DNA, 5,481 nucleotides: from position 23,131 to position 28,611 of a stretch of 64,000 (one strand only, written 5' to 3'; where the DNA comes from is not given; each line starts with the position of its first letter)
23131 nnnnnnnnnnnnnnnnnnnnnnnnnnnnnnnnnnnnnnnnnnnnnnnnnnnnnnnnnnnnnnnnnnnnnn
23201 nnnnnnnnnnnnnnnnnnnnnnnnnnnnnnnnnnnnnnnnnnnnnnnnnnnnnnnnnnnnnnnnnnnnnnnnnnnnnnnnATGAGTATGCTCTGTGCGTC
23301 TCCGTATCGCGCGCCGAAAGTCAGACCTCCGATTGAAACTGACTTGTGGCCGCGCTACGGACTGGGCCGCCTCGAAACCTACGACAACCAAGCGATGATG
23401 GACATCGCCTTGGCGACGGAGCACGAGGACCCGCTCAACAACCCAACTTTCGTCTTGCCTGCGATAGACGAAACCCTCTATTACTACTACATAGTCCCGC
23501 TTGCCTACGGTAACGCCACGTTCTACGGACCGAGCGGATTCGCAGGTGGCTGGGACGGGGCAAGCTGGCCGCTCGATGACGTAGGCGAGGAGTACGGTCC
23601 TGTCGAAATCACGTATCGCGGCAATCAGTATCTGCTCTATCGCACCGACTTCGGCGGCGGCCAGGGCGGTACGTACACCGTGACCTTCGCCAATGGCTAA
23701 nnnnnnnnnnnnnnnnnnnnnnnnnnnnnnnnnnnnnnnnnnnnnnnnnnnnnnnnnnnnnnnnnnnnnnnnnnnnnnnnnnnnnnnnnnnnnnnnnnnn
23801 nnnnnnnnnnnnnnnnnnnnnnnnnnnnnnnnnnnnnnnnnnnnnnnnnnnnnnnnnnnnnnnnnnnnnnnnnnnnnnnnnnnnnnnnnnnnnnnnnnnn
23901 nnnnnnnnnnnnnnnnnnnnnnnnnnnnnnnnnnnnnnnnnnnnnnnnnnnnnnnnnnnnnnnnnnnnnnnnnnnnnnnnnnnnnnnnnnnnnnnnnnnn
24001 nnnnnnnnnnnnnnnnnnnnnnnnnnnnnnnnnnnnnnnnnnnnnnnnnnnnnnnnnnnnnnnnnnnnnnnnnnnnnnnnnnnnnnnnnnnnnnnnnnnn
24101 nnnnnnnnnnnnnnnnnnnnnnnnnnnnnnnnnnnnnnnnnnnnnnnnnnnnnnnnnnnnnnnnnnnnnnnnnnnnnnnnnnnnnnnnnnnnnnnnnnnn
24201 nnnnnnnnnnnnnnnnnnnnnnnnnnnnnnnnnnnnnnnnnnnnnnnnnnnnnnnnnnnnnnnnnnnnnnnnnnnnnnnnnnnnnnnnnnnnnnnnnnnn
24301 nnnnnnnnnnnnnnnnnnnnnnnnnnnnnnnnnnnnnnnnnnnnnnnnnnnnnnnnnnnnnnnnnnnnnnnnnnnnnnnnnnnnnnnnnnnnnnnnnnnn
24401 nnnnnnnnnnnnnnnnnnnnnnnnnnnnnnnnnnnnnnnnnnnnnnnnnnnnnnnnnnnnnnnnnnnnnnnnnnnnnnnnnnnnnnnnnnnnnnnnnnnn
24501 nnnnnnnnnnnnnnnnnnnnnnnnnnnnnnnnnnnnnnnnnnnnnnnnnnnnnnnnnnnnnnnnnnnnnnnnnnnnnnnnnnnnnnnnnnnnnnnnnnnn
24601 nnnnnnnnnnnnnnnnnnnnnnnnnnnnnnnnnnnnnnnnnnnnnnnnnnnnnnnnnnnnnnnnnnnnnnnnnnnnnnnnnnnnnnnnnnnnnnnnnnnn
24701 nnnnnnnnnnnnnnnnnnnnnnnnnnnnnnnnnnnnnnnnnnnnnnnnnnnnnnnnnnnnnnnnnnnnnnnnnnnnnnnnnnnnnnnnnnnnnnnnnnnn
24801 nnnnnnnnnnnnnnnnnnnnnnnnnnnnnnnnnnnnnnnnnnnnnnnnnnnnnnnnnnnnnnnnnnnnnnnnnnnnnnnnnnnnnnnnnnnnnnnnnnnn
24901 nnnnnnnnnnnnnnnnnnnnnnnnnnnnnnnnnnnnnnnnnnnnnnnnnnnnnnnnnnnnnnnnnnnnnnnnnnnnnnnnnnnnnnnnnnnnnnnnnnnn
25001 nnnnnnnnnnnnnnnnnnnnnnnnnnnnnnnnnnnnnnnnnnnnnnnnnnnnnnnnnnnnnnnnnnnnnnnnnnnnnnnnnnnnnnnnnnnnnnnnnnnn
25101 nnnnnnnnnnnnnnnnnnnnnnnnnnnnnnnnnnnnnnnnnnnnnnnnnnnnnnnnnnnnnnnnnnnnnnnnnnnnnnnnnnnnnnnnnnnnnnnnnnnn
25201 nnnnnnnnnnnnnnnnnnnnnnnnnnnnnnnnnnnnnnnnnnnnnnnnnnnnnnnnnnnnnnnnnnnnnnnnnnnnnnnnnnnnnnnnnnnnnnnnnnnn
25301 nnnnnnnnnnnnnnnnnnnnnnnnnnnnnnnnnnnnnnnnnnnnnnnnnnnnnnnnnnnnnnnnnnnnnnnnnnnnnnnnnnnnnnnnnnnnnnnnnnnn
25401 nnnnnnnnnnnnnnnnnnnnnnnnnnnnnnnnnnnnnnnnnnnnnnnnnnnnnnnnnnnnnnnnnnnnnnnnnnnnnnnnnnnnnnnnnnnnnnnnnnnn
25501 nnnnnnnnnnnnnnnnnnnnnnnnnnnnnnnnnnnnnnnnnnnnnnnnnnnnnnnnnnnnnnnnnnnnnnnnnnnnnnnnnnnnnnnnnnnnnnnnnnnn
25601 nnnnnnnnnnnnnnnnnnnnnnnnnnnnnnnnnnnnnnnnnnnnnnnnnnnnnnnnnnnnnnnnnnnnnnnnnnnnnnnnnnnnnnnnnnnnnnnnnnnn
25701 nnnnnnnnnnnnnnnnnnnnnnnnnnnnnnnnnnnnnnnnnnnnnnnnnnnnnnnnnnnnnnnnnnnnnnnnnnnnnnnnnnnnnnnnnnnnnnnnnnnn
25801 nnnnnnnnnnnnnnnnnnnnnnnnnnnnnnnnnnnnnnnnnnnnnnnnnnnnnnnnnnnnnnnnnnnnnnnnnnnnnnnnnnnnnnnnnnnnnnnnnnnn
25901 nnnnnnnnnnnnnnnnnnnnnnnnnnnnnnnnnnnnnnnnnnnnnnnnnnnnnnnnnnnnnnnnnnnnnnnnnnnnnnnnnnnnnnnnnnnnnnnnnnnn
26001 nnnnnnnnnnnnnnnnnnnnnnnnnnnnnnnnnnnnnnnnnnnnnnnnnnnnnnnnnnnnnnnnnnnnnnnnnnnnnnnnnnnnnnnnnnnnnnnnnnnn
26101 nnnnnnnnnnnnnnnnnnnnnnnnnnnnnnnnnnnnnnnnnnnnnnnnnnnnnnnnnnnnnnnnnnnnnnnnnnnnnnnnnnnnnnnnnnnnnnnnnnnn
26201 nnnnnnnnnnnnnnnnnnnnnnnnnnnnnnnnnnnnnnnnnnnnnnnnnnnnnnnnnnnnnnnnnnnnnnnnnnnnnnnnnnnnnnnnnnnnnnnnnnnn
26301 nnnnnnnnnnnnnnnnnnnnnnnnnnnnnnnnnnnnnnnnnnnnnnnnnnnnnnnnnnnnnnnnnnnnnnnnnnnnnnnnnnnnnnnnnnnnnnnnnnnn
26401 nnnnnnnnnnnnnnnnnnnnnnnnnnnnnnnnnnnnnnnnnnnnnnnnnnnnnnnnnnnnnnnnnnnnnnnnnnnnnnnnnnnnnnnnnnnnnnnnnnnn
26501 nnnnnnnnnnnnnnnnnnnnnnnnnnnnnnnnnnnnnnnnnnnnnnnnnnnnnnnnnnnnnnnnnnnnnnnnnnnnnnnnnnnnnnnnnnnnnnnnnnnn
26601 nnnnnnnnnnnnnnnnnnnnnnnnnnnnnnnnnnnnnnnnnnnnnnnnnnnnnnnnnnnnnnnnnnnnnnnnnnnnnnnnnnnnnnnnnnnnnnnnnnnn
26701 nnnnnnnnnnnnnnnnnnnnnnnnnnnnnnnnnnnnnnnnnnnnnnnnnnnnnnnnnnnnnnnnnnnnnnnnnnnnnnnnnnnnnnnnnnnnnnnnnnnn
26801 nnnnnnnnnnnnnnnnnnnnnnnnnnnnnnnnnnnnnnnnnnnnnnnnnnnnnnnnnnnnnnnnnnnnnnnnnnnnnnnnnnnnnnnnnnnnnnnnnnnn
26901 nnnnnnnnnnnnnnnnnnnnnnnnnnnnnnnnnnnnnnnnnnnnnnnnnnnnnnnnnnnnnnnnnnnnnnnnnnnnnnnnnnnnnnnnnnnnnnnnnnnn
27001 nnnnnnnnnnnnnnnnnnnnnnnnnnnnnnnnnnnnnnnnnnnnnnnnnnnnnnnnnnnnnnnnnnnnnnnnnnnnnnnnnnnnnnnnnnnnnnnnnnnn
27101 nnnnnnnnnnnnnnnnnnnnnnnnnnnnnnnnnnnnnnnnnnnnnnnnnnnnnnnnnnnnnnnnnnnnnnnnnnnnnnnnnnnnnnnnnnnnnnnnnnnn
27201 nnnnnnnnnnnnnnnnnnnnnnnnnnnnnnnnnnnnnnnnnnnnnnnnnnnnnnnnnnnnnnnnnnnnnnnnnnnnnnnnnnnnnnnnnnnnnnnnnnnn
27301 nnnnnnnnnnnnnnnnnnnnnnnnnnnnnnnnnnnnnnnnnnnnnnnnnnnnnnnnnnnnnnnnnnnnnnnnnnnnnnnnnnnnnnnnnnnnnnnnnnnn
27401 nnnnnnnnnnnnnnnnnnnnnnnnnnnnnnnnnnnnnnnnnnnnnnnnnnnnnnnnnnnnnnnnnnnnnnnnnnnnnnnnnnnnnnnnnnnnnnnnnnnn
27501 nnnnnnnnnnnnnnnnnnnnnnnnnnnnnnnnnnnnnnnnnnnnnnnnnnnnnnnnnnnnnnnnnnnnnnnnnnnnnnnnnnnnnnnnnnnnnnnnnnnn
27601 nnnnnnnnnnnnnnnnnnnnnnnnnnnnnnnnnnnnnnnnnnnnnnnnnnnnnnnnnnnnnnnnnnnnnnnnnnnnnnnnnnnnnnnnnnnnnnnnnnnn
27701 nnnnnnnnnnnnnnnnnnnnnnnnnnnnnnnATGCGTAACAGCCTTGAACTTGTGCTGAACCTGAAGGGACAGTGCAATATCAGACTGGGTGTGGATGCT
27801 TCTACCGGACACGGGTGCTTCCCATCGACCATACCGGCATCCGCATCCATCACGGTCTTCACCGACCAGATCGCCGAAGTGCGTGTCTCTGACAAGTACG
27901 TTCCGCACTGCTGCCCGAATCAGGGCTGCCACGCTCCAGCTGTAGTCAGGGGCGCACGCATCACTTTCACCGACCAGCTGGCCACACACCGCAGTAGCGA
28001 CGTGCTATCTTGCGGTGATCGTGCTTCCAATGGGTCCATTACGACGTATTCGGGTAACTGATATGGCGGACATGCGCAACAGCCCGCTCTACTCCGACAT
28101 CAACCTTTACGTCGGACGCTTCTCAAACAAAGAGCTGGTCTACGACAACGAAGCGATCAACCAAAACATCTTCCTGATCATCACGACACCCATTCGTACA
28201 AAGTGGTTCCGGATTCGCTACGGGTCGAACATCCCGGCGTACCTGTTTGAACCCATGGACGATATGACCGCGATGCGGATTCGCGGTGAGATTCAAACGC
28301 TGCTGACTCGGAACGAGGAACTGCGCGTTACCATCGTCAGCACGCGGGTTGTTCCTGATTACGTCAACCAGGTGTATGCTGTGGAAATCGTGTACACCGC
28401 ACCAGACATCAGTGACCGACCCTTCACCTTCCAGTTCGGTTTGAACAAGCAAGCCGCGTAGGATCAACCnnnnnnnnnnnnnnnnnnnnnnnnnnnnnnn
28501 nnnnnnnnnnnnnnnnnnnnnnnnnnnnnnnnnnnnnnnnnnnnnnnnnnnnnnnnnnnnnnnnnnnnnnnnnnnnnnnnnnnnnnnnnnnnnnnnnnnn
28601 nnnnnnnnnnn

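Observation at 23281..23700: Recurring ~90-aa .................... module in four copies across three fibre-type genes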

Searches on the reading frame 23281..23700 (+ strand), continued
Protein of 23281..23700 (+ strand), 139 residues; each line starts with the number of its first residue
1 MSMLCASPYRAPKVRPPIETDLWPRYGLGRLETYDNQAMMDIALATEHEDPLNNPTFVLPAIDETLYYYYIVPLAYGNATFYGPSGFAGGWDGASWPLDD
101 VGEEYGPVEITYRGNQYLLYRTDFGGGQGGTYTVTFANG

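Call 65: search_solved_structures(query=A2, max_evalue=10, show_alignments=2)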
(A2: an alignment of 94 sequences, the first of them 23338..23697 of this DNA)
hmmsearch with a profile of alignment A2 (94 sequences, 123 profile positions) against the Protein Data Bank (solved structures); distinct sequences matched with E-value up to 10: 1.
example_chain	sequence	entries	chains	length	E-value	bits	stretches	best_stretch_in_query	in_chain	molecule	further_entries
3jug_A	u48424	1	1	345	1.7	11.7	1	60-80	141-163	Beta-mannanase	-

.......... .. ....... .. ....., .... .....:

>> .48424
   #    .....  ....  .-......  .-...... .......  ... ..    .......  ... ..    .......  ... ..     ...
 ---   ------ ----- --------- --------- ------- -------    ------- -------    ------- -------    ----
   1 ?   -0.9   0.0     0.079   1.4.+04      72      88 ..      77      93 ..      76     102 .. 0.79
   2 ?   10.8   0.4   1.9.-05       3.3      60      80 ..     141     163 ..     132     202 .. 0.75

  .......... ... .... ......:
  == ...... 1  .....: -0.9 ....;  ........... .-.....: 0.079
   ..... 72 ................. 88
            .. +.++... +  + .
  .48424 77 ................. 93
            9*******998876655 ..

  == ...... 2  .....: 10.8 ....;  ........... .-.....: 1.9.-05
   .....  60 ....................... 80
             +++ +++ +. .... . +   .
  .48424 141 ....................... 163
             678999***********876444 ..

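Call 77: list_cluster_members(proteins=[P0001, P0008, P0012, P0195])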
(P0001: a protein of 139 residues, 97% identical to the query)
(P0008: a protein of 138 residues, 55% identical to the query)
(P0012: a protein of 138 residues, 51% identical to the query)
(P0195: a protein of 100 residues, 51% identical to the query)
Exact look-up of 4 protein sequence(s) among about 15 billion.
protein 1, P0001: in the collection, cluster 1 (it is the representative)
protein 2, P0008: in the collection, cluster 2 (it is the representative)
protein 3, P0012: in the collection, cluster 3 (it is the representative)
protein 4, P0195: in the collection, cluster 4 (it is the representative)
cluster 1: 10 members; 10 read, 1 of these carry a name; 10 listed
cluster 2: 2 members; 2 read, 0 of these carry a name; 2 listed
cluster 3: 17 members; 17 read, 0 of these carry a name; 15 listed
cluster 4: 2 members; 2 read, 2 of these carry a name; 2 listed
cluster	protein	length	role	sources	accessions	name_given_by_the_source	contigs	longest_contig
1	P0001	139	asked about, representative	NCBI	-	-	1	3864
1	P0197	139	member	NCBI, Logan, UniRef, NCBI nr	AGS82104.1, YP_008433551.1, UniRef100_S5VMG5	putative major tail protein [Pseudomonas phage PaBG] | Uncharacterized protein n=1 Tax=Pseudomonas phage PaBG TaxID=1335230 RepID=S5VMG5_9CAUD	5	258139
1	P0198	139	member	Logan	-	-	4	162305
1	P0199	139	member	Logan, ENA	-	-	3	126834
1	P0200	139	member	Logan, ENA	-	-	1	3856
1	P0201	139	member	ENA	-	-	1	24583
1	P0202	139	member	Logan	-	-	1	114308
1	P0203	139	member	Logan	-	-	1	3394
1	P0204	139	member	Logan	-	-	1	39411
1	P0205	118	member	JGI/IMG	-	-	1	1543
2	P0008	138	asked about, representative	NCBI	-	-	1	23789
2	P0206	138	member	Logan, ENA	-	-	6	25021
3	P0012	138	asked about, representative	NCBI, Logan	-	-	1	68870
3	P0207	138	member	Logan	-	-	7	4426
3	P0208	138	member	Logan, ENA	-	-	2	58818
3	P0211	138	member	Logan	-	-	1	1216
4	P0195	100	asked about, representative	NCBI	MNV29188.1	hypothetical protein D3C71_1204060 [compost metagenome]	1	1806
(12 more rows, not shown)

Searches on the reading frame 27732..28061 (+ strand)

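Call 18: search_protein_families(library=phrogs, proteins=[window:27732-28061:+], max_evalue=0.001)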
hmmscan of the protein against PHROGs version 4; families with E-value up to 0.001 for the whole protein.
window:27732-28061:+ (109 aa): 1 family
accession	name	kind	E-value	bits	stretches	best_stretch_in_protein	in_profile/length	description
phrog_281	-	moron, auxiliary metabolic gene and host takeover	1.6e-22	81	1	1-108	1-120/169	PAAR motif of membran proteins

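Call 82: search_protein_families(library=pfam, proteins=[window:27732-28061:+], max_evalue=0.01)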
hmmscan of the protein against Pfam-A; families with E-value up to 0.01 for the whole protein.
window:27732-28061:+ (109 aa): 0 families

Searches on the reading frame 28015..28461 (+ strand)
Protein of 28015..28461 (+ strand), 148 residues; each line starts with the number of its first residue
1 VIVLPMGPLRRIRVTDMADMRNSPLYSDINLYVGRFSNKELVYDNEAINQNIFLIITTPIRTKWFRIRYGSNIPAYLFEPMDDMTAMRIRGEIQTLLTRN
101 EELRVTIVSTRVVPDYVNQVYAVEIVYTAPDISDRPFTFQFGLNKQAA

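Call 18: search_protein_families(library=phrogs, proteins=[window:28015-28461:+], max_evalue=0.001)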
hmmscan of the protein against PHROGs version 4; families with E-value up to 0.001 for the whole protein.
window:28015-28461:+ (148 aa): 2 families
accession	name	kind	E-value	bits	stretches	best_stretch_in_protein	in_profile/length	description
phrog_261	-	tail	6.7e-36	125.6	1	12-145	8-143/312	baseplate wedge subunit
phrog_43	-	tail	7.6e-14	52.5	1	37-129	11-103/126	baseplate wedge subunit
